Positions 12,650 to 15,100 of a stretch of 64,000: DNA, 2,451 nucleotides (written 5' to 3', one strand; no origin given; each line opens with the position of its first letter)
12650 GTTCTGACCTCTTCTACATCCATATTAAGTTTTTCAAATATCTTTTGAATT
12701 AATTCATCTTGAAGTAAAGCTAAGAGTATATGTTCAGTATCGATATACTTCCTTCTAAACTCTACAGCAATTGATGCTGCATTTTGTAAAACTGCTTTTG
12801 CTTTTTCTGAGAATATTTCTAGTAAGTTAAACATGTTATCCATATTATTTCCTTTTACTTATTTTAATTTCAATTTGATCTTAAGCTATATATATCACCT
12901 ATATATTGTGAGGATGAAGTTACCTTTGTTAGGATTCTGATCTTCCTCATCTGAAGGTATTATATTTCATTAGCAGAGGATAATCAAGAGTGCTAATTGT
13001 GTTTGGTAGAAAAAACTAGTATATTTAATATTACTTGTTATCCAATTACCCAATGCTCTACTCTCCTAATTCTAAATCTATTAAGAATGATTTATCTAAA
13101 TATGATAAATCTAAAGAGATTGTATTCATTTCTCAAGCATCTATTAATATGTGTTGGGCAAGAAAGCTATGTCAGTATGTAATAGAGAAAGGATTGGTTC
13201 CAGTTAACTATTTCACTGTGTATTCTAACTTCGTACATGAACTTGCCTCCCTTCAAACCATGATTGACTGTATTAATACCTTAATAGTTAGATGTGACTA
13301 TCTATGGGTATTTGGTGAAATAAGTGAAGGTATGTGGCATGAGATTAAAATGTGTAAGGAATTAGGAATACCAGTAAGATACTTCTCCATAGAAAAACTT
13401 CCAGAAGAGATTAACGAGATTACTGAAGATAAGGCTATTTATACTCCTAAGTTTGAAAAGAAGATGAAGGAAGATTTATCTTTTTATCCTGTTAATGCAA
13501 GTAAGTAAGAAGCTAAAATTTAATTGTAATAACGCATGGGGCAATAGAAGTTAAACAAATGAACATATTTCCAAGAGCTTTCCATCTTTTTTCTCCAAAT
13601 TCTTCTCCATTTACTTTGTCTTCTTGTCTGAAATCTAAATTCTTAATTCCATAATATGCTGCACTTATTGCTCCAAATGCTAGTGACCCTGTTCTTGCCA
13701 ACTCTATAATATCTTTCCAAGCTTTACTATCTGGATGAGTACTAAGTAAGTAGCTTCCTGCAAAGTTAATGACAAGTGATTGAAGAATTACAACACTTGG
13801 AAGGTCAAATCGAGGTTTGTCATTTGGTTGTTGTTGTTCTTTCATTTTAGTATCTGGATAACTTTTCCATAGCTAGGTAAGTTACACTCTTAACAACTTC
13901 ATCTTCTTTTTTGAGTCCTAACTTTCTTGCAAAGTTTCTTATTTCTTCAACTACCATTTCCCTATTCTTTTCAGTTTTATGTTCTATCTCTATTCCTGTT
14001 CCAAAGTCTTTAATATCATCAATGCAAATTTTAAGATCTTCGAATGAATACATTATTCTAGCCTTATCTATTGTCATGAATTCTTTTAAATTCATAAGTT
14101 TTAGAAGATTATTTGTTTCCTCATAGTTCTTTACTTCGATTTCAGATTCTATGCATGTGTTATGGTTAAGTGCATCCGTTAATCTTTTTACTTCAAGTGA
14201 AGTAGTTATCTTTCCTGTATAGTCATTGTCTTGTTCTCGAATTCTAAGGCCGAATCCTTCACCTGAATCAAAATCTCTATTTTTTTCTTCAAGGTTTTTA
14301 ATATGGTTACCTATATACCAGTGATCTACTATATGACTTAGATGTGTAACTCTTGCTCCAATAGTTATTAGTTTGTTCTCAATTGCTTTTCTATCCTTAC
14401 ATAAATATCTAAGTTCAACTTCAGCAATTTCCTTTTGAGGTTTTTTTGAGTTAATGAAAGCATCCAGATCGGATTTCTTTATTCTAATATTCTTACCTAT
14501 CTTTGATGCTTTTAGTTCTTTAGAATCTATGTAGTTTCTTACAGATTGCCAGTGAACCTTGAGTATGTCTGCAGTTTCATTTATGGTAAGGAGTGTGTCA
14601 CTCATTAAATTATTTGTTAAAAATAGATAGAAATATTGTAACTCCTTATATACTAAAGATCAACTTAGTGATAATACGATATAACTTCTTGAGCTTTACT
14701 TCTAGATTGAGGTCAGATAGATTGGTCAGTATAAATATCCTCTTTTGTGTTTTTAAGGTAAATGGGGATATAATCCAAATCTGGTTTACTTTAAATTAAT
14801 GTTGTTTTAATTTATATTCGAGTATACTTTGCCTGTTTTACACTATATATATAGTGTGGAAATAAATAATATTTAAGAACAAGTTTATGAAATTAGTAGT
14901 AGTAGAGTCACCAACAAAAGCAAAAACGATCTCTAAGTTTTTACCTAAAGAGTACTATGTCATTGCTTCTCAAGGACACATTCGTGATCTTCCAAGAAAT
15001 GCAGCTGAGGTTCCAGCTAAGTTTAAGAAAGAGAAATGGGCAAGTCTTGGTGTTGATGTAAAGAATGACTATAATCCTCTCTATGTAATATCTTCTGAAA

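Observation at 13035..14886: HTH-CYTH fusion protein with a small membrane partner, an NDT-like neighbour and a perfect 18-bp palindrome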

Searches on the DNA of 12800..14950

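Call 78: search_rna_families(source=window, start=12800, end=14950, threshold=evalue, max_evalue=1)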
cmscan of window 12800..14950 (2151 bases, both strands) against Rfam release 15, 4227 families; matches with E-value up to 1: 0.
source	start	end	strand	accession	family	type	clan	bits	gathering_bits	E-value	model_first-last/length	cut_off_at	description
